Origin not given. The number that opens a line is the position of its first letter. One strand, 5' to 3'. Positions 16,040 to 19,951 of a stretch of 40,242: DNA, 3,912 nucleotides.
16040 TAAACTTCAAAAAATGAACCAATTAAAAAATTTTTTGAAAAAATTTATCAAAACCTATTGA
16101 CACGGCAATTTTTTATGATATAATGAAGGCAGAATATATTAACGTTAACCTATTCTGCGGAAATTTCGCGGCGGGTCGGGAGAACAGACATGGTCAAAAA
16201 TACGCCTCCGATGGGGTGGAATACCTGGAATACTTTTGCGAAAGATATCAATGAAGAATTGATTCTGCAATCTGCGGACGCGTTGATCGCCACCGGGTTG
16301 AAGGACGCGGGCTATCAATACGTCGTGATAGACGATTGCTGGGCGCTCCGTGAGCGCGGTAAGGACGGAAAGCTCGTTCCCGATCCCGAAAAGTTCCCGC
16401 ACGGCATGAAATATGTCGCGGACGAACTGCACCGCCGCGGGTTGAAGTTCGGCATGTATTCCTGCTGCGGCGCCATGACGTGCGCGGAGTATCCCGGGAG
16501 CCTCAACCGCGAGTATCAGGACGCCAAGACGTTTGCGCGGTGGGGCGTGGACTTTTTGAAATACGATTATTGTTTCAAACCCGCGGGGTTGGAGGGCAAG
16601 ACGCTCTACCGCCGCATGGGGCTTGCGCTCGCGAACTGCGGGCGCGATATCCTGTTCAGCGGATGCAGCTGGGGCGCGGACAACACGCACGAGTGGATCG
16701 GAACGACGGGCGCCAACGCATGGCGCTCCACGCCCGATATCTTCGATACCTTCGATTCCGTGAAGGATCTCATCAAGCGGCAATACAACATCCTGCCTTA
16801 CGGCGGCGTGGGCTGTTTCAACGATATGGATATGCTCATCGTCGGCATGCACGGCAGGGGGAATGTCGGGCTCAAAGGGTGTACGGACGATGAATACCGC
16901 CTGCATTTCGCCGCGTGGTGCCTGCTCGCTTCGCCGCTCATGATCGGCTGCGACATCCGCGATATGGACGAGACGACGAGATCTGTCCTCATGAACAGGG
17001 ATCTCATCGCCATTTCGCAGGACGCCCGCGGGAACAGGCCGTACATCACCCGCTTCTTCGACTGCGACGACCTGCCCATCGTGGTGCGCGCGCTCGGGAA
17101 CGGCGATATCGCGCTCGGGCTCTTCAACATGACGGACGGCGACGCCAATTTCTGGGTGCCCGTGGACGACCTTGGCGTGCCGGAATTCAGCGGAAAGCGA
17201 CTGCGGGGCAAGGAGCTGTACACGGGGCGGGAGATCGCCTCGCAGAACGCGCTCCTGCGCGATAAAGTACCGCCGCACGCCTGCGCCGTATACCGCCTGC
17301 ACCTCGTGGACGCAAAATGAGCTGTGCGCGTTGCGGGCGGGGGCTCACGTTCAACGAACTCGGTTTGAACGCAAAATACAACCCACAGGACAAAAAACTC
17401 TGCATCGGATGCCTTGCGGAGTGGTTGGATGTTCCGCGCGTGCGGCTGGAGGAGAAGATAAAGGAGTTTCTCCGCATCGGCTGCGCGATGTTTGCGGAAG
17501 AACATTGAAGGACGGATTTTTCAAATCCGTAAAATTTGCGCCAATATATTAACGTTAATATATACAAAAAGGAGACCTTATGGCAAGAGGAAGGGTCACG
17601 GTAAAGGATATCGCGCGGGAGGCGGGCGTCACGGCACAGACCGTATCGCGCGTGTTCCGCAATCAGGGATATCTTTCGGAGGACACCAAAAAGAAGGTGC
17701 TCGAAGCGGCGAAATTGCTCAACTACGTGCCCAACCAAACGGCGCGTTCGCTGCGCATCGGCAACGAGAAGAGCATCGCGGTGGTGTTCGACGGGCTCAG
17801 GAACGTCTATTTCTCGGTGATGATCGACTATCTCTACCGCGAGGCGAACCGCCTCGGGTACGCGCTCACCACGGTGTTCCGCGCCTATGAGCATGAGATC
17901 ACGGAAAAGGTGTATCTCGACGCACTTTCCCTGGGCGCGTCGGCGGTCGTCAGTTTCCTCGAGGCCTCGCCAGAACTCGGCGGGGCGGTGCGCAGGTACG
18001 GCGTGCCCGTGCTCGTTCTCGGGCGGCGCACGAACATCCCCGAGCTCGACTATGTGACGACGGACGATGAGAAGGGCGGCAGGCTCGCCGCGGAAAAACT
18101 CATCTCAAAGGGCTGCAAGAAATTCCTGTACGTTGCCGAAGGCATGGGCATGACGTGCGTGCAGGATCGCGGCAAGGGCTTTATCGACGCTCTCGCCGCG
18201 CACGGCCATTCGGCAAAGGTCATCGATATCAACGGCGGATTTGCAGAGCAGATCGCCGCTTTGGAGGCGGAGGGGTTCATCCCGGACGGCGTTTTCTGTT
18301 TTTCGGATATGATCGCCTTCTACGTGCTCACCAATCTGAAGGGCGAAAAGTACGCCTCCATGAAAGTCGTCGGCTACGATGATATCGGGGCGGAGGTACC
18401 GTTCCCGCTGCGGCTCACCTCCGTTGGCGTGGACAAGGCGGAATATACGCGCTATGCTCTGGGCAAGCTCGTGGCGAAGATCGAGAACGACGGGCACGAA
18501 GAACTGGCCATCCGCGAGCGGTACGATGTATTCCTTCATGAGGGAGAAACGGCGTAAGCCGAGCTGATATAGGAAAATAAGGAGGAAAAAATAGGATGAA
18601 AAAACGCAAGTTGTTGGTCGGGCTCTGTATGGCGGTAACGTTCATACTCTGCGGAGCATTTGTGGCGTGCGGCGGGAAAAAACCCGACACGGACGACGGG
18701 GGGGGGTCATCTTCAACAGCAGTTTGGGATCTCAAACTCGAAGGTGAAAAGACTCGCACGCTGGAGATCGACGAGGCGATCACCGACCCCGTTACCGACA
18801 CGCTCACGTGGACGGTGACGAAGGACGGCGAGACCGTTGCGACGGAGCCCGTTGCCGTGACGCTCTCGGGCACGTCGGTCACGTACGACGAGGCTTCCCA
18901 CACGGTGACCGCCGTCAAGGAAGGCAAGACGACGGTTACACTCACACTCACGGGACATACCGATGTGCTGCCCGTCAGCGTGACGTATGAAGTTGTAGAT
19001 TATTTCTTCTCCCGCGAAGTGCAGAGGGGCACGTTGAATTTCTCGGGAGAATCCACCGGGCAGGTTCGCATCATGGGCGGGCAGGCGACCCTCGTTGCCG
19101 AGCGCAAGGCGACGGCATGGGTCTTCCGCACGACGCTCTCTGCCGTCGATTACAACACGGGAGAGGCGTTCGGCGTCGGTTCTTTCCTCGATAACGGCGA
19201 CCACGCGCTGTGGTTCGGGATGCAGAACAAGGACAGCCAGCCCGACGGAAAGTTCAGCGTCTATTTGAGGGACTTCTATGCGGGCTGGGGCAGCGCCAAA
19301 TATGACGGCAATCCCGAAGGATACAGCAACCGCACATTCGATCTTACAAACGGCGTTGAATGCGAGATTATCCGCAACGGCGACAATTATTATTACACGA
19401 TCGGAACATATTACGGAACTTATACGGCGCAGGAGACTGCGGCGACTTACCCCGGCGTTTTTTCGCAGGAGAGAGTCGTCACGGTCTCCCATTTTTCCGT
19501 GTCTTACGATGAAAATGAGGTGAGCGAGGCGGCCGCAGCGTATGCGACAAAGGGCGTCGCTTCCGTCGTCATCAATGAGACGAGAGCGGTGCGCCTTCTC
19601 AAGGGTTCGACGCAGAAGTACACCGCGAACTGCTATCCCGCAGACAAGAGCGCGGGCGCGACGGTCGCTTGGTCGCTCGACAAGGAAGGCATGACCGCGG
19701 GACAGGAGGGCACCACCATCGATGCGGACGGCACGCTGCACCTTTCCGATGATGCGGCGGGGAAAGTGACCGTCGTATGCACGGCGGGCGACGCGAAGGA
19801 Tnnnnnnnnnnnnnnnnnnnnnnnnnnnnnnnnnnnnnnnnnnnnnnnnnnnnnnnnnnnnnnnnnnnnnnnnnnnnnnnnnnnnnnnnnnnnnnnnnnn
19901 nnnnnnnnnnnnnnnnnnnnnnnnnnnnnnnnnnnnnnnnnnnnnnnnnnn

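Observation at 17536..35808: An ~18 kb LacI-headed Gram-positive PUL-like gene string in which giant uncharacterised lipoproteins occupy the place of surface glycan-binding proteins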

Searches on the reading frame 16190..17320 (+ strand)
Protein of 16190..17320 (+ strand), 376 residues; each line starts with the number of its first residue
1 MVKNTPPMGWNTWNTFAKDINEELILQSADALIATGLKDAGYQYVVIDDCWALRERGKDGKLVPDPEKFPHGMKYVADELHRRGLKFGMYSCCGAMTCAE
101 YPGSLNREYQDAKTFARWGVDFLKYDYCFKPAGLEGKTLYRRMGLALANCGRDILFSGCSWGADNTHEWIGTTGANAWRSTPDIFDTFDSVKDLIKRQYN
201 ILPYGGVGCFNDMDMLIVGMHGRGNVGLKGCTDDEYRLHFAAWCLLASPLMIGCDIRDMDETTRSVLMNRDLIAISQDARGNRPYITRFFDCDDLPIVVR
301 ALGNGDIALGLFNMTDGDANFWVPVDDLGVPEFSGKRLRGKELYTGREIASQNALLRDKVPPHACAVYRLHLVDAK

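Call 5: search_protein_families(library=pfam, proteins=[window:16190-17320:+], max_evalue=0.001)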
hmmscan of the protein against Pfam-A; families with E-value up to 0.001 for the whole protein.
window:16190-17320:+ (376 aa): 3 families
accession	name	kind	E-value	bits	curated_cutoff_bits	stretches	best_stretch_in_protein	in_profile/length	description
PF16499.11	Melibiase_2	-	4e-67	226.9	23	1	5-278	1-284/284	Alpha galactosidase A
PF17801.7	Melibiase_C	-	1.3e-08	35.2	22.9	1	293-370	2-71/71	Alpha galactosidase C-terminal beta sandwich domain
PF02065.24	Melibiase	-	2e-05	24.2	27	1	6-90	41-123/347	Melibiase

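Call 65: search_protein_families(library=ncbifam, proteins=[window:16190-17320:+], max_evalue=0.001)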
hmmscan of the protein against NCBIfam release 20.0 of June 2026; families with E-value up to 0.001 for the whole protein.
window:16190-17320:+ (376 aa): 0 families

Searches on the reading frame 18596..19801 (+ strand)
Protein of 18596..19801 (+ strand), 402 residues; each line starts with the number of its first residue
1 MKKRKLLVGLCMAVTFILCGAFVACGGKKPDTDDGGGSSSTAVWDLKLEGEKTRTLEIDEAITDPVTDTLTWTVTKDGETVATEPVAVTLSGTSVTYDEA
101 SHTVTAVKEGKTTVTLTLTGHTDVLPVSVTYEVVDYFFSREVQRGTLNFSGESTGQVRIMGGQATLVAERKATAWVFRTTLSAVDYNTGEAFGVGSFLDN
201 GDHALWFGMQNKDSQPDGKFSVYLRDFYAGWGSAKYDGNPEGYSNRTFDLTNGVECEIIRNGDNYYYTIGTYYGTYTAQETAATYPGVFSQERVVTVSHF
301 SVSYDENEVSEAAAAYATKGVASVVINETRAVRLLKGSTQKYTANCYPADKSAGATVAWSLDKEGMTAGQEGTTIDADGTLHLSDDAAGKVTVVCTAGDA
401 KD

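Call 57: search_protein_families(library=pfam, proteins=[window:18596-19801:+], max_evalue=1)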
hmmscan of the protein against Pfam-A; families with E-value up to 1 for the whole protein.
window:18596-19801:+ (402 aa): 5 families
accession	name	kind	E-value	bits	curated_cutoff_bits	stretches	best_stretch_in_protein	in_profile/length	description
PF02368.24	Big_2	-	0.012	16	22.8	1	322-399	3-70/79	Bacterial Ig-like domain (group 2)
PF02369.22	Big_1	-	0.12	12.9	34.9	1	353-399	34-83/93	Bacterial Ig-like domain (group 1)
PF07833.16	Cu_amine_oxidN1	-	0.15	12.4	24.2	0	88-121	28-60/108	Copper amine oxidase N-terminal domain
PF16353.11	LacZ_4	-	0.16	12.7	27.3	1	69-120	16-68/87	Beta-galactosidase, domain 4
PF18675.7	HepII_C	-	0.48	10.9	26.1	0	70-89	51-70/88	Heparinase II C-terminal domain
